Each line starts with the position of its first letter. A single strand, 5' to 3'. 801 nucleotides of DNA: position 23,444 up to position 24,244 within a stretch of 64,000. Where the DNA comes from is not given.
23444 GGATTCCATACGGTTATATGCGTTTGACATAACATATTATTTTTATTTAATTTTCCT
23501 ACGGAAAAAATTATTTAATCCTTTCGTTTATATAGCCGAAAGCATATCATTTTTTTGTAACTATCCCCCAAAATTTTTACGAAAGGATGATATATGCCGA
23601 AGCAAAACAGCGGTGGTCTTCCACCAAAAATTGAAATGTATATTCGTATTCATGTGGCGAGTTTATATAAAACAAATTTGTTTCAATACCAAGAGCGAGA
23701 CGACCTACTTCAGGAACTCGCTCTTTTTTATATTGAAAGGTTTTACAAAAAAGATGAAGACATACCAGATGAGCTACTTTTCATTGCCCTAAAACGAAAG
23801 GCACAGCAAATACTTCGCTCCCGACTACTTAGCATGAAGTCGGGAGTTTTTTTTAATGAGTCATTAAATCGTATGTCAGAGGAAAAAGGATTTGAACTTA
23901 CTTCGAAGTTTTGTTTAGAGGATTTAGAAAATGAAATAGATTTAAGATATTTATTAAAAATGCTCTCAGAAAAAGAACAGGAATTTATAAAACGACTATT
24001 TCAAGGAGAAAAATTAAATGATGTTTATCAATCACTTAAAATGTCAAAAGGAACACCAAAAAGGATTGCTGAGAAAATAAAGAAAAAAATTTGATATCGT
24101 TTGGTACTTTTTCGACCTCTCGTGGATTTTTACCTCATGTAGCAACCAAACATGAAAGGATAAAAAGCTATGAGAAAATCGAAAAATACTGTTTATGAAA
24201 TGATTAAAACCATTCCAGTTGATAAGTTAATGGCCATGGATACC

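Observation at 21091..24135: Phage sigma factor gene flanked by two copies of a 38-nt motif that precede the recombinase operon and the early operon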

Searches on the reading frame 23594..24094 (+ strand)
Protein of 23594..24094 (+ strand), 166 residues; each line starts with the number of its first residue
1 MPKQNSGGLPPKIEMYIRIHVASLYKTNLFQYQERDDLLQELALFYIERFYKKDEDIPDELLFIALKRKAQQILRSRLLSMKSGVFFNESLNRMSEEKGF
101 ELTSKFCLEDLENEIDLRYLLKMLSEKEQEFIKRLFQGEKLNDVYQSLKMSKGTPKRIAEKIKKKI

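Call 8: search_protein_families(library=pfam, proteins=[window:23594-24094:+], max_evalue=0.01)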
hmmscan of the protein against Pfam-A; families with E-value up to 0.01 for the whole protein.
window:23594-24094:+ (166 aa): 0 families

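Call 9: search_protein_families(library=phrogs, proteins=[window:23594-24094:+], max_evalue=0.01)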
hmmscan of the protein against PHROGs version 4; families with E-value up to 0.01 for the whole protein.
window:23594-24094:+ (166 aa): 2 families
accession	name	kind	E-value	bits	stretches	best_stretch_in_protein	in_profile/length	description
phrog_1740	-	transcription regulation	8.3e-09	35.5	1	20-166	68-212/567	RNA polymerase sigma factor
phrog_351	-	transcription regulation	2.7e-05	23.9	1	107-166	659-722/928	RNA polymerase sigma factor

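Call 13: find_homologous_proteins(query=window:23594-24091:+)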
Query window:23594-24091:+ (166 aa): 27 proteins with E <= 0.001 among 69 candidates.
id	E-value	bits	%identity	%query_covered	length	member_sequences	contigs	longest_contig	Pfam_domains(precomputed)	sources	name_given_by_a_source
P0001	1.5e-95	335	98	100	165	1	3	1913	-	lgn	-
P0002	1.6e-95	335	98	100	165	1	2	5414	-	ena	-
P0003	1.6e-95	335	98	100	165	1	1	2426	-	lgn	-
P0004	9.8e-95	332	98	100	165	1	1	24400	-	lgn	-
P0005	2.0e-94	331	97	100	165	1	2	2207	-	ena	-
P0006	2.3e-93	328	95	100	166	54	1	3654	-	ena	-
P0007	2.3e-72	260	83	87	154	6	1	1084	-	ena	-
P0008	1.7e-67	244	73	98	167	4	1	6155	-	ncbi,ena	-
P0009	4.6e-67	243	72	98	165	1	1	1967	-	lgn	-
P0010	4.7e-67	243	72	98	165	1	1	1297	PF00196.26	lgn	-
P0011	8.5e-64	232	68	100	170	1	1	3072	-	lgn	-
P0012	1.1e-63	232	70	99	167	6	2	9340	-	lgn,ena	-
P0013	3.5e-62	227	68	98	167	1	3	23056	-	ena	-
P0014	6.8e-59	216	76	83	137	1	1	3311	-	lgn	-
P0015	6.6e-57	210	61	98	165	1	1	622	PF00196.26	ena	-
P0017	8.6e-57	209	61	98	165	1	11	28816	PF00196.26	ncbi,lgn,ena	-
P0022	3.5e-55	204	59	100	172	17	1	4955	-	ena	-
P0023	8.8e-55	203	60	98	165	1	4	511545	PF00196.26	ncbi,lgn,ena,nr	ncbi:MAG: hypothetical protein IKC10_03180 [Alphaproteobacteria bacterium]|nr:hypothetical protein [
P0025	1.3e-52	196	58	98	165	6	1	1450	PF02796.22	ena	-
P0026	1.4e-51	192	59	98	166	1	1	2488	-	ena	-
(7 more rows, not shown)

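Call 14: find_encoding_contigs(protein=P0023, flank=6000, max_places=4)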
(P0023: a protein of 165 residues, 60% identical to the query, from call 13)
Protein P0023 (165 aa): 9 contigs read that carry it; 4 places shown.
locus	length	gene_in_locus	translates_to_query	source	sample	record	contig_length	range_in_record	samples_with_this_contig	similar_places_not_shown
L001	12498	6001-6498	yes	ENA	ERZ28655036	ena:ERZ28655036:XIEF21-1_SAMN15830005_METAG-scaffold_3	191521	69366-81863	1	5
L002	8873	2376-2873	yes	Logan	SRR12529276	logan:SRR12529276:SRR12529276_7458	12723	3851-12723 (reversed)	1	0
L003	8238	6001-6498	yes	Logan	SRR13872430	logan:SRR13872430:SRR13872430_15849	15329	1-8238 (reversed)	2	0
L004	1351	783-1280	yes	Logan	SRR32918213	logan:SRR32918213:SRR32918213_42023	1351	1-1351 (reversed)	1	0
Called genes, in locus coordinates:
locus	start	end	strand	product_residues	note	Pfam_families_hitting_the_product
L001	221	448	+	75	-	PF11154:DUF2934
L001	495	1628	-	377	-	PF00515:TPR_1 (faint), PF07719:TPR_2 (faint), PF01209:Ubie_methyltran (weak), PF13489:Methyltransf_23, PF13847:Methyltransf_31, PF08241:Methyltransf_11, PF08242:Methyltransf_12, PF13649:Methyltransf_25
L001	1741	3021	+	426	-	PF01554:MatE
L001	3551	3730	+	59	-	-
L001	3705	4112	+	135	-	PF11149:DUF2924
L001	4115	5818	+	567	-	PF00239:Resolvase, PF07508:Recombinase, PF13408:Zn_ribbon_recom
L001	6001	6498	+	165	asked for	PF00196:GerE (faint)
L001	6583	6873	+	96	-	-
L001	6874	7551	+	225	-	PF19808:DUF6291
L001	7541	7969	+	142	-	PF19889:DUF6362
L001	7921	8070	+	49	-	-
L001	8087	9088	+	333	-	PF00438:S-AdoMet_synt_N, PF02772:S-AdoMet_synt_M (weak), PF02773:S-AdoMet_synt_C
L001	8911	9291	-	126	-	-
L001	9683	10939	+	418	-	PF02195:ParB_N, PF03602:Cons_hypoth95 (faint), PF01555:N6_N4_Mtase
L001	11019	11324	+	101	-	-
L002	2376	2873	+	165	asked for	PF00196:GerE (faint)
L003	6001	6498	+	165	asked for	PF00196:GerE (faint)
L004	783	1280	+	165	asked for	PF00196:GerE (faint)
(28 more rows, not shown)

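Call 15: find_encoding_contigs(protein=P0017, flank=6000, max_places=4)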
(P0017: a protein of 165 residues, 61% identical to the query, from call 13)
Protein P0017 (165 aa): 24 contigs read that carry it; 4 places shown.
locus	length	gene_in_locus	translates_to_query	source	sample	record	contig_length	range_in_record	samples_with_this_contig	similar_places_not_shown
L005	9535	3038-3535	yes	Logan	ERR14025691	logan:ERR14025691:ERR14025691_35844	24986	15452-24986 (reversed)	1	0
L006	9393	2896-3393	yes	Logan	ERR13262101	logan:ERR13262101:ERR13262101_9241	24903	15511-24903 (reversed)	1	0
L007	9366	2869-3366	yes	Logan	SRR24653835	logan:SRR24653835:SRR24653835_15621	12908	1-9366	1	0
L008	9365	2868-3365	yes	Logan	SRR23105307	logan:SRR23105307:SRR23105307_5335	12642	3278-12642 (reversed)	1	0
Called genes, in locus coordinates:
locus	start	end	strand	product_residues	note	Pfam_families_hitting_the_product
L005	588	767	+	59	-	-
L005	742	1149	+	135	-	PF11149:DUF2924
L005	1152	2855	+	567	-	PF00239:Resolvase, PF07508:Recombinase, PF13408:Zn_ribbon_recom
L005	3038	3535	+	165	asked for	PF00196:GerE (faint)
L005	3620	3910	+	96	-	-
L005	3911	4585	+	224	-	PF19808:DUF6291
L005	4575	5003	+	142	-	PF19889:DUF6362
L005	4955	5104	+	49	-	-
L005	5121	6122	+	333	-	PF00438:S-AdoMet_synt_N, PF02772:S-AdoMet_synt_M (weak), PF02773:S-AdoMet_synt_C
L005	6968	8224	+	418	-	PF02195:ParB_N, PF03602:Cons_hypoth95 (faint), PF01555:N6_N4_Mtase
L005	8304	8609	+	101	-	-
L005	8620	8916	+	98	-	PF21831:DUF6891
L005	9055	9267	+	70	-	-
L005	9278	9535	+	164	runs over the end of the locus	-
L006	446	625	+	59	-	-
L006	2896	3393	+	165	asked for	PF00196:GerE (faint)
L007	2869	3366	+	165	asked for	PF00196:GerE (faint)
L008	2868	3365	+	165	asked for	PF00196:GerE (faint)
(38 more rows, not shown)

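Call 16: find_encoding_contigs(protein=P0013, flank=6000, max_places=3)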
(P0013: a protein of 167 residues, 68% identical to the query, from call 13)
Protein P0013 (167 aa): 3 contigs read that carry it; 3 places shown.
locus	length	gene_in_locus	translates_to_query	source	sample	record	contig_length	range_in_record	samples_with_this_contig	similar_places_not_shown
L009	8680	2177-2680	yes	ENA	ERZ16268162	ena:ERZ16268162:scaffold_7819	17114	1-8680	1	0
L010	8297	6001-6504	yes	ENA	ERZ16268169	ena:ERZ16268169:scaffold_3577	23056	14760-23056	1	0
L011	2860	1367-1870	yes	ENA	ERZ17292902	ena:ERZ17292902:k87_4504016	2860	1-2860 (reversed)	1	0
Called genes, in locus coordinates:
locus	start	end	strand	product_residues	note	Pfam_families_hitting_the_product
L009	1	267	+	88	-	?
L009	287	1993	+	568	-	PF00239:Resolvase, PF07508:Recombinase, PF13408:Zn_ribbon_recom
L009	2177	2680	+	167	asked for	-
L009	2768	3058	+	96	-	-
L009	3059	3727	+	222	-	PF19808:DUF6291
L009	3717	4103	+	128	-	PF19889:DUF6362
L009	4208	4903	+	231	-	PF00438:S-AdoMet_synt_N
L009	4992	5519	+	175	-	PF13489:Methyltransf_23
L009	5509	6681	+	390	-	PF04055:Radical_SAM, PF13353:Fer4_12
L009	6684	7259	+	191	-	-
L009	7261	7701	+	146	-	PF00293:NUDIX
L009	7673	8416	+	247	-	-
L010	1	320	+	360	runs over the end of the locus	PF01189:Methyltr_RsmB-F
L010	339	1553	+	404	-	-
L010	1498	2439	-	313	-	PF09243:Rsm22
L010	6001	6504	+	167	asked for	-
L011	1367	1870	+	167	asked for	-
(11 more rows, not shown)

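Call 23: find_encoding_contigs(protein=P0008, flank=4000, max_places=3)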
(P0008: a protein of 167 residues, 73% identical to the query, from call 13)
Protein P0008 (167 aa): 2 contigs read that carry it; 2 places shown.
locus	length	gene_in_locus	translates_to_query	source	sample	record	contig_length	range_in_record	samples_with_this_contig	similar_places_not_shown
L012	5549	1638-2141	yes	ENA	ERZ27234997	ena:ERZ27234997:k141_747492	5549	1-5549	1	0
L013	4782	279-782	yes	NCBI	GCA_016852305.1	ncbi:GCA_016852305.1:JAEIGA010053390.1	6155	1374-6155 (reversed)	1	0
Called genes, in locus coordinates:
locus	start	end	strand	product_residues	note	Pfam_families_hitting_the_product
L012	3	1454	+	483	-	?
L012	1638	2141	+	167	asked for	-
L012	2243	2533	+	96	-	-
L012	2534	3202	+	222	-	PF19808:DUF6291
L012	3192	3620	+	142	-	PF19889:DUF6362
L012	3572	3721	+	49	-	-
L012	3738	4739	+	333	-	PF00438:S-AdoMet_synt_N, PF02772:S-AdoMet_synt_M (weak), PF02773:S-AdoMet_synt_C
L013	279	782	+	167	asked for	-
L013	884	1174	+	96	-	-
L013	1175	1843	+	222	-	PF19808:DUF6291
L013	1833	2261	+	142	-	PF19889:DUF6362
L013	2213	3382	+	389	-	PF00438:S-AdoMet_synt_N, PF02772:S-AdoMet_synt_M (weak), PF02773:S-AdoMet_synt_C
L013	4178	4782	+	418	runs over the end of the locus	PF02195:ParB_N, PF03602:Cons_hypoth95 (faint), PF01555:N6_N4_Mtase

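Call 24: find_encoding_contigs(protein=P0012, flank=4000, max_places=3)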
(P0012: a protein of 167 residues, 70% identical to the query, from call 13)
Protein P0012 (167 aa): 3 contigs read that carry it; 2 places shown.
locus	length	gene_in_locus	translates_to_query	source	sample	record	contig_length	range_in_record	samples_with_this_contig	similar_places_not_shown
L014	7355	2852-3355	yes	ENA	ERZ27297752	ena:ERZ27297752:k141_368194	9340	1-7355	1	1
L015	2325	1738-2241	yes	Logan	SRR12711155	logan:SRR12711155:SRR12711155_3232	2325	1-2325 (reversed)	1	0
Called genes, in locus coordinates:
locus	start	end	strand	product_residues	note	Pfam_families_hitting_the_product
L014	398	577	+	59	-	-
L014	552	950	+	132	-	PF11149:DUF2924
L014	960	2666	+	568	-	PF00239:Resolvase, PF07508:Recombinase, PF13408:Zn_ribbon_recom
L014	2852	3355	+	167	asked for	-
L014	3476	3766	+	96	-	-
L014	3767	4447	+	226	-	PF19808:DUF6291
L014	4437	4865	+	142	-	PF19889:DUF6362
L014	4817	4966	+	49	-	-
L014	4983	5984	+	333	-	PF00438:S-AdoMet_synt_N, PF02772:S-AdoMet_synt_M (weak), PF02773:S-AdoMet_synt_C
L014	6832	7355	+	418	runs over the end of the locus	PF02195:ParB_N, PF03602:Cons_hypoth95 (faint), PF01555:N6_N4_Mtase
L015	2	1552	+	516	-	?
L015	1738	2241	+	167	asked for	-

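Call 25: find_encoding_contigs(protein=P0022, flank=4000, max_places=3)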
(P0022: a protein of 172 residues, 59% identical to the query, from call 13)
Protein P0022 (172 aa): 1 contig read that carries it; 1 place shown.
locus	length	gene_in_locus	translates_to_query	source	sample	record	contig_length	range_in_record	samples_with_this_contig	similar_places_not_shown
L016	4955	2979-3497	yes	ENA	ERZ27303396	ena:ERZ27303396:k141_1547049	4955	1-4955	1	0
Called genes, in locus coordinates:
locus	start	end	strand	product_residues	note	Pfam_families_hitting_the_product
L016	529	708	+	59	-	-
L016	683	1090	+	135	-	PF11149:DUF2924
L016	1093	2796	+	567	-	PF00239:Resolvase, PF07508:Recombinase, PF13408:Zn_ribbon_recom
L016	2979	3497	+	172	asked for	-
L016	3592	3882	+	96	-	-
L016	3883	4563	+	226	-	PF19808:DUF6291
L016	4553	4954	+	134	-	?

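Call 26: find_encoding_contigs(protein=P0011, flank=4000, max_places=3)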
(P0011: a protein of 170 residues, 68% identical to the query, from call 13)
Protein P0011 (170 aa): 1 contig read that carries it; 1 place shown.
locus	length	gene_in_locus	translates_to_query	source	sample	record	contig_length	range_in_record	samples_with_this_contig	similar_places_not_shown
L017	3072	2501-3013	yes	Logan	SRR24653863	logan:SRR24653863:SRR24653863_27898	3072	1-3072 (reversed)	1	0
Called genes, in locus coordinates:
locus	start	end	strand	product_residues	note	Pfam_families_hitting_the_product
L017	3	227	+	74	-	?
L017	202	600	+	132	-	PF11149:DUF2924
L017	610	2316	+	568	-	PF00239:Resolvase, PF07508:Recombinase, PF13408:Zn_ribbon_recom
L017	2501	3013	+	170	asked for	-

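Call 29: search_solved_structures(query=A1, max_evalue=10, show_alignments=2)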
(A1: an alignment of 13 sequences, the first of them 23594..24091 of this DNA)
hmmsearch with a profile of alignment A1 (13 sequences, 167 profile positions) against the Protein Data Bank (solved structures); distinct sequences matched with E-value up to 10: 16.
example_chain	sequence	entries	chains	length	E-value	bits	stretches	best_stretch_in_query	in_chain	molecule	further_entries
1x3u_A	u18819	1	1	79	0.16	14.7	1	112-157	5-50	Transcriptional regulatory protein fixJ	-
5f64_A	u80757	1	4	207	0.17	14.6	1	118-164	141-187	Positive transcription regulator EvgA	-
3kln_A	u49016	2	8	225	0.18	14.5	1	113-165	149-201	Transcriptional regulator, LuxR family | Transcriptional regulator VpsT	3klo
8jzt_A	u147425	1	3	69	0.19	14.4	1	107-161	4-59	RNA polymerase sigma factor SigF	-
7ve4_A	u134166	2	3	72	0.19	14.4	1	120-163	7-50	DNA-binding response regulator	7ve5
8zwn_A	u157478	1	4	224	0.2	14.3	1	118-164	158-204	DNA-binding transcriptional activator EvgA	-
4ldz_A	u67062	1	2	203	0.21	14.3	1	116-164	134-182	Transcriptional regulatory protein DesR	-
2lvs_A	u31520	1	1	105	0.21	14.3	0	130-164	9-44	Putative uncharacterized protein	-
3ce9_A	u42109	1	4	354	0.26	13.9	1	28-96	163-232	Glycerol dehydrogenase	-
2rnj_A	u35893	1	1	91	0.33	13.6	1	120-163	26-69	Response regulator protein vraR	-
1je8_A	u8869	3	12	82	0.36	13.5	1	119-164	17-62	Nitrate/Nitrite Response Regulator Protein NARL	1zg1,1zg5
8u3b_G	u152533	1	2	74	0.56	12.9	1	121-164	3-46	Nitrate/nitrite response regulator protein NarL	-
4wt0_B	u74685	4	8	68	0.81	12.3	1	121-162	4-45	Response regulator receiver domain protein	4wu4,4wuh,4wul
4wsz_A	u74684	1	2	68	0.82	12.3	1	121-162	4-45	Response regulator receiver domain protein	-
3clo_A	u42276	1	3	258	0.83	12.3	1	121-164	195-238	Transcriptional regulator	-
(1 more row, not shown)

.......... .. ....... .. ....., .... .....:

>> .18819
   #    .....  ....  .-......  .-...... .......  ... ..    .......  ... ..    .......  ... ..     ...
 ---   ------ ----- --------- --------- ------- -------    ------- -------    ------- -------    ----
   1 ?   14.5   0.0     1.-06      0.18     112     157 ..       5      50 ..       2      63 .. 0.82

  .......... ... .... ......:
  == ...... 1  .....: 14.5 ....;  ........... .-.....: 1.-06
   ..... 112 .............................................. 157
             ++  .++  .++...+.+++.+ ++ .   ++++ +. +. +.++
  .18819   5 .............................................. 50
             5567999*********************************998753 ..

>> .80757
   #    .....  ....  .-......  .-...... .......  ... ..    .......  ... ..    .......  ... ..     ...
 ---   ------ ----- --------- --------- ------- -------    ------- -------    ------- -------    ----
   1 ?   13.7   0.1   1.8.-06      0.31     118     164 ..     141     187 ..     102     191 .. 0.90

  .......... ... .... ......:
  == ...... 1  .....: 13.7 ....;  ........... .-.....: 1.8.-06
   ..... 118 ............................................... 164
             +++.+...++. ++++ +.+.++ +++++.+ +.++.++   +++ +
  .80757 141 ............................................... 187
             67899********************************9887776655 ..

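Call 35: predict_structure(alignment_id=A1)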
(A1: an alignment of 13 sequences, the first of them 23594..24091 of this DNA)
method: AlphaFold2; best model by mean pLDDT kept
length: 166 residues; sequences in the alignment: 13
mean_pLDDT: 65.1   pTM: 0.38
mean pLDDT of the five models: 65.1, 64.3, 63.7, 61.7, 61.4
residues with pLDDT >= 90: 0; 70-90: 91; 50-70: 37; < 50: 38
segments of 3 or more residues with pLDDT < 50: 1-6, 84-114
pLDDT, mean of each block of 10 residues (from residue 1): 48 74 61 71 80 70 76 68 43 37 39 57 79 79 80 77 71
secondary structure, 60 per line:
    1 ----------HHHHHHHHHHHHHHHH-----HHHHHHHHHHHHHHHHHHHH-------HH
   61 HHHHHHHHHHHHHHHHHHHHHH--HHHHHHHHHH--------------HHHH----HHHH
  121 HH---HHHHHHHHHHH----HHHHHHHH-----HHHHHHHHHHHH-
elements in order: H11-26 H32-51 H59-82 H85-94 H109-112 H117-122 H126-136 H141-148 H154-165
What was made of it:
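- On Sigma-70 family, group 4 (ECF-like): The model has a four-helix C-domain (call 35).
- The AlphaFold2 model has a three-helix N-domain, a disordered linker and a four-helix C-domain (call 35).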

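Call 39: fold_search(model_id=the predicted structure, library=pdb)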
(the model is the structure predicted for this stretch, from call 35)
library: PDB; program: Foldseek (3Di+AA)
matches with E <= 10: 72; with E <= 0.001: 0
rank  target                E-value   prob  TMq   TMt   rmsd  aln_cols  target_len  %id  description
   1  9m7y_F                3.2e-02  0.85  0.28  0.23  18.6       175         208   20  Cryo-EM structure of gp79-dependent RNAP promoter open complex (released 2025-09-03)
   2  6kop_F                5.7e-02  0.80  0.27  0.28  20.1       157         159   15  Mycobacterium tuberculosis initial transcription complex comprising sigma H and 5'-OH RNA of 9 nt (released 2020-03-11)
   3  6dv9_F                1.5e-01  0.57  0.30  0.29  19.2       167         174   14  Crystal structure of Mycobacterium tuberculosis transcription initiation complex(ECF sigma factor L) containing 5nt RN (released 2019-02-20)
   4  6kon_F                1.5e-01  0.57  0.29  0.27  19.7       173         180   13  Mycobacterium tuberculosis initial transcription complex comprising sigma H and 5'-OH RNA of 5 nt (released 2020-03-11)
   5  1or7_A                1.5e-01  0.77  0.36  0.33  20.3       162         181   17  Crystal Structure of Escherichia coli sigmaE with the Cytoplasmic Domain of its Anti-sigma RseA (released 2003-04-15)
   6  6jbq_F                1.7e-01  0.69  0.35  0.32  19.3       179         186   19  CryoEM structure of Escherichia coli sigmaE transcription initiation complex containing 5nt of RNA (released 2019-05-29)
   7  9m98_F                1.8e-01  0.57  0.31  0.31  20.3       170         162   12  Structural Basis of Pausing During Transcription Initiation in Mycobacterium tuberculosis (released 2026-01-14)
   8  9m9d_F                1.8e-01  0.44  0.27  0.28  21.0       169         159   14  Structural Basis of Pausing During Transcription Initiation in Mycobacterium tuberculosis (released 2026-01-14)
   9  6jcy_F                2.1e-01  0.44  0.28  0.28  20.5       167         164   14  Mycobacterium tuberculosis RNA polymerase transcription initiation open complex with a chimeric ECF sigma factor sigH/ (released 2019-05-29)
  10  5uxx_A                2.2e-01  0.63  0.34  0.35  19.5       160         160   15  Co-crystal structure of the sigma factor RpoE in complex with the anti-sigma factor NepR from Bartonella quintana (released 2018-02-28)
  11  9m9e_F                2.3e-01  0.33  0.26  0.24  19.3       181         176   14  Structural Basis of Pausing During Transcription Initiation in Mycobacterium tuberculosis (released 2026-01-14)
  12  6dxo_A                2.9e-01  0.57  0.28  0.33  14.8       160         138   13  1.8 A structure of RsbN-BldN complex. (released 2018-07-11)
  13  8z6g_B                4.1e-01  0.41  0.30  0.29  18.7       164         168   18  the AlgU-MucAcyto complex structure in Pseudomonas aeruginosa (released 2024-05-08)
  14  5zx3_F                5.2e-01  0.28  0.27  0.26  19.2       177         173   14  Mycobacterium tuberculosis RNA polymerase holoenzyme with ECF sigma factor sigma H (released 2019-03-20)
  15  6jcx_F                5.5e-01  0.30  0.27  0.24  19.6       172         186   13  Mycobacterium tuberculosis transcription initiation complex with ECF sigma factor sigma H and 6nt RNA (released 2019-05-29)
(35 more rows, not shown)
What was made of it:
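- The top Foldseek PDB hits are almost all full-length ECF sigmas, led by the ECF sigma factor chain of the phage phiEco32 gp79-dependent RNAP promoter open complex (9m7y_F), though the E-values are weak (call 39). Full-length fold matches are to ECF sigmas (call 39).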

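Call 41: find_related_loci(query=A1, collection=viral_contigs, flank=4000)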
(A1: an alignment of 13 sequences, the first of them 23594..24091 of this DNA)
Query A1 (166 aa) in viral_contigs; peptide patterns used: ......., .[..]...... (x = any residue, [..] = any of these).
45 stretches matched a pattern, but none encodes a relative of the query by tblastn (E <= 1e-3).
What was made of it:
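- Tried and rejected: A protein-pattern scan of IMG/VR found no relatives (call 41).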

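Call 42: find_related_loci(query=A1, collection=genome_contigs, flank=4000)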
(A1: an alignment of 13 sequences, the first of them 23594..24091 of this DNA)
Query A1 (166 aa) in genome_contigs; peptide patterns used: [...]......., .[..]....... (x = any residue, [..] = any of these).
40 stretches matched a pattern; 4 encode a relative of the query (tblastn E <= 1e-3); 4 distinct loci.
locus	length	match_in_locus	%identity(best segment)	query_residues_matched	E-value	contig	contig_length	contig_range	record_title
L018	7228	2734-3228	96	1-166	2e-102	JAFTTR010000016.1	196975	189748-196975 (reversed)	MAG: Alphaproteobacteria bacterium isolate RGIG4140 Roe_deer_Colon-1__c373438, whole genome shotgun sequence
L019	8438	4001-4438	87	10-160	7e-79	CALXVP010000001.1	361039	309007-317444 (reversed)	MAG: uncultured Alphaproteobacteria bacterium isolate BRZ_DT__bin56 genome assembly, contig: BRZ_DT__NODE_5_length_36103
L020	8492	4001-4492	68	1-164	2e-70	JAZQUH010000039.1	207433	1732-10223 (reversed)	MAG: Alphaproteobacteria bacterium isolate T1900045181_TC20190177.MAGScoT_cleanbin_000009 SGB_5241_k141_1734625, whole g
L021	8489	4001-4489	60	1-163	2e-63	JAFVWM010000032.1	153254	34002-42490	MAG: Alphaproteobacteria bacterium isolate RGIG5458 Sheep_Colon-5__c384934, whole genome shotgun sequence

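Call 47: search_protein_representatives(alignment_id=A1)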
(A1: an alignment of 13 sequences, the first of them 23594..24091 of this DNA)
Query: 13 sequences, 167 profile positions. Proteins with E-value up to 0.001 (for the whole library): 73; up to 1e-10: 30; up to 1e-30: 5. The best 73 are listed.
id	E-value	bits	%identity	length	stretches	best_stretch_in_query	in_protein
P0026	2.5e-81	287.4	-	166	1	1-166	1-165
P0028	1.3e-45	171.2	-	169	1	6-165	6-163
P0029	9.1e-43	161.9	-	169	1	13-164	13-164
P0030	3.2e-40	153.6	-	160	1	6-127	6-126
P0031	1.1e-31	125.9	-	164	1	1-162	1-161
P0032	4.2e-30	120.7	-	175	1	1-165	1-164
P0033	1.2e-28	115.9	-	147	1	27-162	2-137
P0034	1.3e-28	115.8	-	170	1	4-165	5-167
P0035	1.4e-26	109.2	-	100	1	3-98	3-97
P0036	1.5e-22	96.1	-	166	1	8-164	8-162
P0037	1.9e-21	92.5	-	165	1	1-164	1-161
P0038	1.5e-19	86.4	-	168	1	3-165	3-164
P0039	1.2e-18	83.4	-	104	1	64-165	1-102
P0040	7.3e-18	80.9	-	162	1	4-165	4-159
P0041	2.9e-17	78.9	-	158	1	2-165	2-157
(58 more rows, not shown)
